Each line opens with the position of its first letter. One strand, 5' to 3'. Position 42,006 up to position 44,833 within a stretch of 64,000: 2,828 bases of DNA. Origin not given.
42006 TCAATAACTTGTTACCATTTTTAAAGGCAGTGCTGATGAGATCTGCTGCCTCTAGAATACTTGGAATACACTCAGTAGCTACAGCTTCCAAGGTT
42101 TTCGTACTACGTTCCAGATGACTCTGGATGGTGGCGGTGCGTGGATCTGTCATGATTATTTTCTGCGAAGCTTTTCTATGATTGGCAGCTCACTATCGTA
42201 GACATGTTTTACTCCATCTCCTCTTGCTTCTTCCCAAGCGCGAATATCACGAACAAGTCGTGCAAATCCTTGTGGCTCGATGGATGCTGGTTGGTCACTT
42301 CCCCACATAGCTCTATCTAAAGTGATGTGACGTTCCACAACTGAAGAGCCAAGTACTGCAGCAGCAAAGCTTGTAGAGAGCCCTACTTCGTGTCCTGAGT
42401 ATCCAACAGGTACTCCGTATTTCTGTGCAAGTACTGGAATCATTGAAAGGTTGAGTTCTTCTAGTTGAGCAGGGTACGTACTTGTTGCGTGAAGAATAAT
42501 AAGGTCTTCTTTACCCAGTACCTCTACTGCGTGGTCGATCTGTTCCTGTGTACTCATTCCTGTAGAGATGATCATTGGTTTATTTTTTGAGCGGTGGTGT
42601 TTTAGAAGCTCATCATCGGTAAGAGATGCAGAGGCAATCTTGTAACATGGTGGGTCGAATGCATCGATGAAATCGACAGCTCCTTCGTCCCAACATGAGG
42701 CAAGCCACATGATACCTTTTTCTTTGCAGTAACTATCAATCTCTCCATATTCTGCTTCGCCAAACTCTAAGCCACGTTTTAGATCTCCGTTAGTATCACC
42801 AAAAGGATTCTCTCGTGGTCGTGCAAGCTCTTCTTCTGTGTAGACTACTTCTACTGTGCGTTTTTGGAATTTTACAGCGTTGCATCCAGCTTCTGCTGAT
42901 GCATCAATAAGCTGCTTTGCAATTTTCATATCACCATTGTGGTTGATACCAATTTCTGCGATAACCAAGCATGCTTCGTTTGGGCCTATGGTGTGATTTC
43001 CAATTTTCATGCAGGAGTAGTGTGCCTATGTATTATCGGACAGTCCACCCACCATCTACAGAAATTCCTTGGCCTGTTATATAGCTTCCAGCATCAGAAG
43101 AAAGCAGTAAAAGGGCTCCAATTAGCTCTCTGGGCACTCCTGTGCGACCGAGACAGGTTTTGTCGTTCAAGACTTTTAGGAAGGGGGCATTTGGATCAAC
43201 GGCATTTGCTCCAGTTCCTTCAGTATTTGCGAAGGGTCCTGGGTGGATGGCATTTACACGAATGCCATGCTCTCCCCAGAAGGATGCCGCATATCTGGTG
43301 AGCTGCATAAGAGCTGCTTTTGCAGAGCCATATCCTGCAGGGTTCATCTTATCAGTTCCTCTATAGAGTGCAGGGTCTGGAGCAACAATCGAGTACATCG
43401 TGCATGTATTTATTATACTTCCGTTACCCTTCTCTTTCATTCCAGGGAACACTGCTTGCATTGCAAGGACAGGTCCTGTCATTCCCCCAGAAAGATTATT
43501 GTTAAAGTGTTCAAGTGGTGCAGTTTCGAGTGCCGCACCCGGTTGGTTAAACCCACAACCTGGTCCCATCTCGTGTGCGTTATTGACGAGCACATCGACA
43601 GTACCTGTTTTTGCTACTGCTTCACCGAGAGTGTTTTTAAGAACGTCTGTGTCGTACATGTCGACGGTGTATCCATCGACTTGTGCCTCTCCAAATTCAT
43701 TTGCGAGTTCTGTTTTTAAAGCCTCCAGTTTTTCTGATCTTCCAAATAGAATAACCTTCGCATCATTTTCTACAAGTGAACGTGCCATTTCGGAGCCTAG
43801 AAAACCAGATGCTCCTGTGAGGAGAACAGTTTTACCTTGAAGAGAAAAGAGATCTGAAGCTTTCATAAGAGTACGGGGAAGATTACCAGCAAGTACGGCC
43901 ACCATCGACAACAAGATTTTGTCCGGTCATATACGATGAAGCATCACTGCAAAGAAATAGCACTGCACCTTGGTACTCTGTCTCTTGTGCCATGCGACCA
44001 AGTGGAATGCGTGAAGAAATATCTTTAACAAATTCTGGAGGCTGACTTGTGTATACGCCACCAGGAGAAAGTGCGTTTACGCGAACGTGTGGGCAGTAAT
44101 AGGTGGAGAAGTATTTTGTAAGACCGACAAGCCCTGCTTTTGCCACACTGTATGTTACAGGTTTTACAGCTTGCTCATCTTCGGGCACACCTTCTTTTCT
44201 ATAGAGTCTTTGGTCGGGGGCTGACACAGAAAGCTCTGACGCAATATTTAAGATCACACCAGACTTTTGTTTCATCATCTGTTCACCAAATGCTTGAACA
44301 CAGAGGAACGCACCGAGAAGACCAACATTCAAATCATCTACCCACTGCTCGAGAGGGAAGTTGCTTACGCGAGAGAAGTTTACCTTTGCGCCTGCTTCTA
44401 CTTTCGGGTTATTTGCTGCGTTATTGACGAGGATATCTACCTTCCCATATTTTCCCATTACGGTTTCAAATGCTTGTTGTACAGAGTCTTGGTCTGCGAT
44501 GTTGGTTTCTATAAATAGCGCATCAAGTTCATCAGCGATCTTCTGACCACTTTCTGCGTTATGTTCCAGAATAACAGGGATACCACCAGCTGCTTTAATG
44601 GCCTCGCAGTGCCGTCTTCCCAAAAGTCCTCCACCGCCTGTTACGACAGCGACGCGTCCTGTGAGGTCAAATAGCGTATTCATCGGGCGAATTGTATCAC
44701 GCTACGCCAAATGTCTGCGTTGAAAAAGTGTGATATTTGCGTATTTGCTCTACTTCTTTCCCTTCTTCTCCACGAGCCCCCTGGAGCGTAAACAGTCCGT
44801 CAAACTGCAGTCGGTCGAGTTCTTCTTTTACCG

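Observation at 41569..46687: Phosphorylated-route ulosonic-acid module with a GmhA-type isomerase feeding a SAF-less NeuB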

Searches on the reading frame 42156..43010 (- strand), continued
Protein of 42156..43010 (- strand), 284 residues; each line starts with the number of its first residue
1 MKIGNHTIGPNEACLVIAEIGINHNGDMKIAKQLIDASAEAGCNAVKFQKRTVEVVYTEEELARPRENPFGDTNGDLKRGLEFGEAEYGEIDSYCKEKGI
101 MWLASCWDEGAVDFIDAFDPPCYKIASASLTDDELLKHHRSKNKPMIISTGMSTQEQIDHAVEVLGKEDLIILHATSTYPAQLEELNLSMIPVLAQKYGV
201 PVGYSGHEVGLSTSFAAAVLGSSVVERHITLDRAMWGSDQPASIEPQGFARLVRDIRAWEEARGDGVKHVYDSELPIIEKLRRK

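Call 87: search_protein_families(library=pfam, proteins=[L033:13164-14231:+, L033:14235-15215:+, L033:15219-16412:+, L033:16402-17592:+, L033:17522-18595:+, L033:18616-19701:+, L033:5213-6508:-, L033:3236-4501:-, L013:18813-20747:+, L037:8557-9927:+], max_evalue=0.0001)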
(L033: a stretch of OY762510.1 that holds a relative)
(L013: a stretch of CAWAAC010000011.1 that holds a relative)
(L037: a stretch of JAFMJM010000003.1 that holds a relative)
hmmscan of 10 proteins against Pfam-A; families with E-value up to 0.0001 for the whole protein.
L033:13164-14231:+ (356 aa): 2 families
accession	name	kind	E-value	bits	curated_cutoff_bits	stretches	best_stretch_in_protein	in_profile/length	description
PF04055.27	Radical_SAM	-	6.5e-27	95.2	29.5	1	54-204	6-165/166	Radical SAM superfamily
PF13186.11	SPASM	-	1e-05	26.2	21.5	1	266-314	1-56/67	Iron-sulfur cluster-binding domain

L033:14235-15215:+ (327 aa): 2 families
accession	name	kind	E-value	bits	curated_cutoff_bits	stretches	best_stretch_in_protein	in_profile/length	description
PF04055.27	Radical_SAM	-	2.7e-14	54.1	29.5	1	36-174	5-139/166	Radical SAM superfamily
PF13186.11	SPASM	-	1.6e-12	48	21.5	1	237-304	1-67/67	Iron-sulfur cluster-binding domain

L033:15219-16412:+ (398 aa): 1 family
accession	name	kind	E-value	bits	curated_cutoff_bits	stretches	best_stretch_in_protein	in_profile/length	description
PF04055.27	Radical_SAM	-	6.9e-08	33.3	29.5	1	147-243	1-98/166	Radical SAM superfamily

L033:16402-17592:+ (397 aa): 5 families
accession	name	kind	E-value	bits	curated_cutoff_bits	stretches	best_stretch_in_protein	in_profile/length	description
PF13489.12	Methyltransf_23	-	5.6e-15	55.9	27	1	87-239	6-163/164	Methyltransferase domain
PF08484.17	Methyltransf_14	-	1e-12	48.6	23.5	1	268-366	50-149/160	C-methyltransferase C-terminal domain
PF08241.18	Methyltransf_11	-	1.5e-07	32.3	21.2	1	105-188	1-87/95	Methyltransferase domain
PF08242.18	Methyltransf_12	-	2e-05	25.6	30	1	105-190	1-94/98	Methyltransferase domain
PF07021.18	MetW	-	4.1e-05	23.7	21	1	92-182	5-96/193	Methionine biosynthesis protein MetW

L033:17522-18595:+ (358 aa): 2 families
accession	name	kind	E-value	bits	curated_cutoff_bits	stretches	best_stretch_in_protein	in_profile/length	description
PF04055.27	Radical_SAM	-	9.3e-18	65.4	29.5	1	53-197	3-142/166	Radical SAM superfamily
PF13186.11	SPASM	-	1.3e-13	51.4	21.5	1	266-332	1-66/67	Iron-sulfur cluster-binding domain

L033:18616-19701:+ (362 aa): 4 families
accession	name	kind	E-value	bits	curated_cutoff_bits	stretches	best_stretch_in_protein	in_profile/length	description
PF01370.27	Epimerase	-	1.5e-31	110.1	20.9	1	37-285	1-240/240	NAD dependent epimerase/dehydratase family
PF16363.11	GDP_Man_Dehyd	-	2.7e-18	67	27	1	111-355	77-331/332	GDP-mannose 4,6 dehydratase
PF07993.18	NAD_binding_4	-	1.1e-13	51.4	20.1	1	110-216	89-203/258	Male sterility protein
PF01073.25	3Beta_HSD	-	9.4e-07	28.6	22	1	38-203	1-159/280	3-beta hydroxysteroid dehydrogenase/isomerase family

L033:5213-6508:- (432 aa): 21 families
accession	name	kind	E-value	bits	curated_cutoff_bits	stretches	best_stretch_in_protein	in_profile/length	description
PF07719.23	TPR_2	-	1.9e-32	109.1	27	1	166-197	2-33/34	Tetratricopeptide repeat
PF00515.34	TPR_1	-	3.6e-30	103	27.8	1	166-197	2-33/34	Tetratricopeptide repeat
PF13414.12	TPR_11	-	9.4e-28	96.1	26.8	2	138-177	1-40/42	TPR repeat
PF13181.12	TPR_8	-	4.1e-27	92.4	25.7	1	166-197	2-33/34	Tetratricopeptide repeat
PF14559.12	TPR_19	-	5.1e-27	94.4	25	4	141-205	1-64/68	Tetratricopeptide repeat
PF13428.12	TPR_14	-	2.2e-23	80.8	23.5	0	137-173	7-43/44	Tetratricopeptide repeat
PF13424.12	TPR_12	-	1.4e-22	80.1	30.1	2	136-195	8-75/77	Tetratricopeptide repeat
PF13431.12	TPR_17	-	5e-22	76.7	24.4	1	188-219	2-33/34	Tetratricopeptide repeat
PF13432.12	TPR_16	-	1e-21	77.4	32.7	1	137-198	3-64/65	Tetratricopeptide repeat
PF13374.12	TPR_10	-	2.2e-11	43.8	27.5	0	136-159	7-30/42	Tetratricopeptide repeat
PF13174.12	TPR_6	-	3.2e-11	43.5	26.3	0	98-128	1-31/33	Tetratricopeptide repeat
PF13176.12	TPR_7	-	4.2e-11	42.4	27.9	0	103-124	5-26/36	Tetratricopeptide repeat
PF24575.1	TPR_Slam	-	1.9e-10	41.6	35.2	0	138-188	54-104/104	Surface lipoprotein assembly modifier, N-terminal TPR repeats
PF12895.13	ANAPC3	-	4.7e-10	40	27.2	1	136-190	28-81/82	Anaphase-promoting complex, cyclosome, subunit 3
PF13429.12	TPR_15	-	3.2e-09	37.1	26.2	1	106-194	155-243/280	Tetratricopeptide repeat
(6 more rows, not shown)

L033:3236-4501:- (422 aa): 4 families
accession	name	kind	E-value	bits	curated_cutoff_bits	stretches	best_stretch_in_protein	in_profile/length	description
PF07559.19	FlgE_D2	-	1.8e-17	64.6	22.7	1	190-302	12-141/142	Flagellar basal body protein FlaE D2 domain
PF06429.18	Flg_bbr_C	-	1.7e-15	56.7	23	1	377-421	2-46/46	Flagellar basal body rod FlgEFG protein C-terminal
PF22692.1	LlgE_F_G_D1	-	4.8e-11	43.1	27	1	113-170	1-46/64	Flagellar hook protein FlgE/F/G D1 domain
PF00460.25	Flg_bb_rod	-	9.8e-05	22.7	20.7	1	31-61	1-31/31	Flagella basal body rod protein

L013:18813-20747:+ (645 aa): 3 families
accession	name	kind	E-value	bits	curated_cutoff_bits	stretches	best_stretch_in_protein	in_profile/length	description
PF03102.20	NeuB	-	3.3e-86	289.1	22.1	1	46-281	1-240/241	NeuB family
PF01261.30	AP_endonuc_2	-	1.4e-24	87.6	31.1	1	381-618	13-237/249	Xylose isomerase-like TIM barrel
PF08666.17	SAF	-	6.4e-09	36.7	21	1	298-354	2-62/63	SAF domain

L037:8557-9927:+ (457 aa): 3 families
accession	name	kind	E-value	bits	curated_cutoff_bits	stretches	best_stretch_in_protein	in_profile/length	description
PF00005.33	ABC_tran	-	7e-23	82.2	25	1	67-198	1-135/137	ABC transporter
PF14524.12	Wzt_C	-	2e-08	34.8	30.4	1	300-416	17-132/143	Wzt C-terminal domain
PF13304.12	AAA_21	-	3.4e-06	27.8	27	0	81-100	3-22/304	AAA domain, putative AbiEii toxin, Type IV TA system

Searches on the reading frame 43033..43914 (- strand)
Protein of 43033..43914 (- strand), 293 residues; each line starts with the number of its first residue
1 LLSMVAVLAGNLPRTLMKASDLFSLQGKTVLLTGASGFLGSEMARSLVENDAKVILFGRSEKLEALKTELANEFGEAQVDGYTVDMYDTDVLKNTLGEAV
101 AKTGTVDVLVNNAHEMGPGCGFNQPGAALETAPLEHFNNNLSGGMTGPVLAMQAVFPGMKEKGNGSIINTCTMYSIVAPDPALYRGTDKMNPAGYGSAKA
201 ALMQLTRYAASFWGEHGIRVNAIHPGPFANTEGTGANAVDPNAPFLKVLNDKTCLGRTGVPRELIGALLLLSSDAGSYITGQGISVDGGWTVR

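Call 3: search_protein_families(library=pfam, proteins=[window:43033-43914:-], max_evalue=0.01)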
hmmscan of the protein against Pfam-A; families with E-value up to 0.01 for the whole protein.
window:43033-43914:- (293 aa): 8 families
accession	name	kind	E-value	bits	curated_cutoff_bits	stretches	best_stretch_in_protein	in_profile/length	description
PF13561.12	adh_short_C2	-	1.3e-41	143.2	27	1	39-291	8-236/236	Enoyl-(Acyl carrier protein) reductase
PF00106.31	adh_short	-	7.6e-35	120.6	26.6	1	28-234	1-187/195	short chain dehydrogenase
PF01370.27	Epimerase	-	2.6e-07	30.7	20.9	1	30-130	1-89/240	NAD dependent epimerase/dehydratase family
PF08659.16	KR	-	3e-06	27.7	22.6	1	29-113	2-89/180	KR domain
PF02719.21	Polysacc_synt_2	-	0.00037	20.2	20.2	1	30-96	1-73/293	Polysaccharide biosynthesis protein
PF07993.18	NAD_binding_4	-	0.0005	19.7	20.1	1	32-97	1-76/258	Male sterility protein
PF16363.11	GDP_Man_Dehyd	-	0.0039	17.1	27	1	31-98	1-73/332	GDP-mannose 4,6 dehydratase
PF05368.20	NmrA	-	0.0073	16.4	27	1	28-98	3-69/298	NmrA-like family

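Call 4: search_protein_families(library=ncbifam, proteins=[window:43033-43914:-], max_evalue=0.01)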
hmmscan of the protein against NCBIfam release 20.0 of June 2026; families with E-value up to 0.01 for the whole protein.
window:43033-43914:- (293 aa): 239 families (the best 25 are shown)
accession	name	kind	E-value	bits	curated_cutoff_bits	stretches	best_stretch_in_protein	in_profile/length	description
NF006070.0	PRK08213.1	subfamily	2.3e-44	151.9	279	1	17-292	2-258/259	gluconate 5-dehydrogenase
NF006619.0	PRK09186.1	equivalog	3.4e-38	131.7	255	1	25-292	2-256/256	oxidoreductase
NF004778.0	PRK06124.1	equivalog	8.4e-38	130.2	303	1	18-293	2-255/256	SDR family oxidoreductase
NF005559.1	PRK07231.1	subfamily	8.8e-38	130.2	215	1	25-292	2-249/249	glucose 1-dehydrogenase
NF005853.0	PRK07774.1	equivalog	3e-37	128.4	303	1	24-293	3-249/250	SDR family oxidoreductase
NF005711.0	PRK07523.1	subfamily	4.7e-37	128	413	1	20-292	3-253/255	SDR family oxidoreductase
NF006132.0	PRK08277.1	subfamily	3.2e-36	125.1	281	1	21-291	4-275/280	D-mannonate oxidoreductase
NF005446.0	PRK07035.1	equivalog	3.9e-35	121.3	373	1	18-291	2-254/255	SDR family oxidoreductase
NF005488.0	PRK07097.1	equivalog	4.1e-34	117.9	369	1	20-289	3-256/266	gluconate 5-dehydrogenase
NF005681.0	PRK07478.1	subfamily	1e-33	116.8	267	1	24-292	3-251/254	SDR family oxidoreductase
NF006693.0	PRK09242.1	equivalog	1.1e-33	116.5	328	1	21-290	4-253/258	SDR family oxidoreductase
NF004198.0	PRK05653.1-3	equivalog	3.3e-33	115.2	296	1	24-291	4-247/248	3-oxoacyl-ACP reductase FabG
NF004791.0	PRK06138.1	equivalog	1e-32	113.5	312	1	24-292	2-251/252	SDR family oxidoreductase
NF005752.0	PRK07576.1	subfamily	1.9e-32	112.6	321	1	22-292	4-252/271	SDR family oxidoreductase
NF009466.0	PRK12826.1-2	subfamily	2e-32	112.6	222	1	28-290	4-244/248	3-oxoacyl-ACP reductase FabG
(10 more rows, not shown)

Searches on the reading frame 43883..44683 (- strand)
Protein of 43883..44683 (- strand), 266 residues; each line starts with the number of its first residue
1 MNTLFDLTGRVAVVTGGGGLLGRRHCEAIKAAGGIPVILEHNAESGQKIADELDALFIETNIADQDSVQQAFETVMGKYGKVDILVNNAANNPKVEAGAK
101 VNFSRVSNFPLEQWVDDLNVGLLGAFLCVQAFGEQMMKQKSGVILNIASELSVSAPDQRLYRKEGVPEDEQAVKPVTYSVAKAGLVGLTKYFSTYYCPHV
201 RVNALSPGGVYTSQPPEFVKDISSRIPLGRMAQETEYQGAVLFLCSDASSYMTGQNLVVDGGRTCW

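Call 3: search_protein_families(library=pfam, proteins=[window:43883-44683:-], max_evalue=0.01)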
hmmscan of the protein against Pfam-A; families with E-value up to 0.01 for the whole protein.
window:43883-44683:- (266 aa): 3 families
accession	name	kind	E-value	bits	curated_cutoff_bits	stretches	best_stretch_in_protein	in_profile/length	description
PF13561.12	adh_short_C2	-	9.7e-42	143.6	27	2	177-263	142-235/236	Enoyl-(Acyl carrier protein) reductase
PF00106.31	adh_short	-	1.5e-31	109.9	26.6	2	10-153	1-140/195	short chain dehydrogenase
PF01370.27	Epimerase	-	2.2e-05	24.5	20.9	1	13-75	2-63/240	NAD dependent epimerase/dehydratase family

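Call 4: search_protein_families(library=ncbifam, proteins=[window:43883-44683:-], max_evalue=0.01)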
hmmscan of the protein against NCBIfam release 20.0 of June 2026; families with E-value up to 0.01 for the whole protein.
window:43883-44683:- (266 aa): 204 families (the best 25 are shown)
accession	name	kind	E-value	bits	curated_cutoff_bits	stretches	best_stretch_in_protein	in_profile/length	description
NF006619.0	PRK09186.1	equivalog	6.3e-44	150.5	255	1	7-262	2-253/256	oxidoreductase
NF006070.0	PRK08213.1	subfamily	3.5e-43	148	279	1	2-264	5-257/259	gluconate 5-dehydrogenase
NF005559.1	PRK07231.1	subfamily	1.1e-42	146.3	215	1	7-264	2-248/249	glucose 1-dehydrogenase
NF005853.0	PRK07774.1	equivalog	1.5e-41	142.5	303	2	5-149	2-145/250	SDR family oxidoreductase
NF006132.0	PRK08277.1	subfamily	3.5e-41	141.4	281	1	1-263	2-274/280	D-mannonate oxidoreductase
NF005446.0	PRK07035.1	equivalog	5.3e-40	137.3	373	1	3-264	5-254/255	SDR family oxidoreductase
NF005309.0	PRK06841.1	subfamily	4.1e-39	134.6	286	1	2-264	8-253/255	GolD/DthD family dehydrogenase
NF004713.0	PRK06057.1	equivalog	3e-38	131.8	404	1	6-263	6-249/257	3-oxoacyl-ACP reductase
NF004198.0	PRK05653.1-3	equivalog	1.7e-37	129.3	296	1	7-264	5-247/248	3-oxoacyl-ACP reductase FabG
NF005067.0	PRK06484.1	equivalog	6.5e-37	127.3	713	2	9-158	273-414/524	short chain dehydrogenase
NF009466.0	PRK12826.1-2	subfamily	2.5e-36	125.4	222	2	9-149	3-141/248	3-oxoacyl-ACP reductase FabG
NF005893.0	PRK07856.1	equivalog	3.4e-36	124.8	255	1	3-262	3-240/255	SDR family oxidoreductase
NF005390.0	PRK06935.1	equivalog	5.6e-36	124.2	369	1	3-262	9-254/258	2-dehydro-3-deoxy-D-gluconate 5-dehydrogenase KduD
NF006121.0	PRK08265.1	subfamily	3.9e-35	121.6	294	1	6-262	4-244/263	short chain dehydrogenase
TIGR01830.1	3oxo_ACP_reduc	equivalog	1e-33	117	297.75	1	12-262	1-237/239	3-oxoacyl-[acyl-carrier-protein] reductase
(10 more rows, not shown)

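Call 64: search_solved_structures(query=window:43883-44683:-, max_evalue=1e-25)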
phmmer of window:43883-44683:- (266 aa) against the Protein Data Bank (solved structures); distinct sequences matched with E-value up to 1e-25: 8.
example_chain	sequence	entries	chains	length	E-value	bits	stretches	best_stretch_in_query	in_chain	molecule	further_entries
6uh2_A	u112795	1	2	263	3.7e-30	108.4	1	9-264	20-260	Short chain dehydrogenase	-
4wec_A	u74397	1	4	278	2.7e-29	105.6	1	6-263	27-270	Short chain dehydrogenase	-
4jro_A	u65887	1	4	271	2.9e-29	105.5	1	5-263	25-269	FabG protein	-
4rzh_A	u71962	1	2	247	2e-28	102.8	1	7-264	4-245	3-oxoacyl-[acyl-carrier protein] reductase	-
2p68_A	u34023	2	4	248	7.5e-28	100.9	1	7-262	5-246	3-oxoacyl-[acyl-carrier-protein] reductase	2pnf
3qiv_A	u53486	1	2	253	2.4e-27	99.2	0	9-263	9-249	short-chain dehydrogenase or 3-oxoacyl-[acyl-carrier-protein] reductase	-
4nbu_A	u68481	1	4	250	8.7e-27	97.4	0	7-262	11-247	3-oxoacyl-(Acyl-carrier-protein) reductase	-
4dml_A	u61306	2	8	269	5.4e-26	94.8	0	3-263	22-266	3-oxoacyl-[acyl-carrier-protein] reductase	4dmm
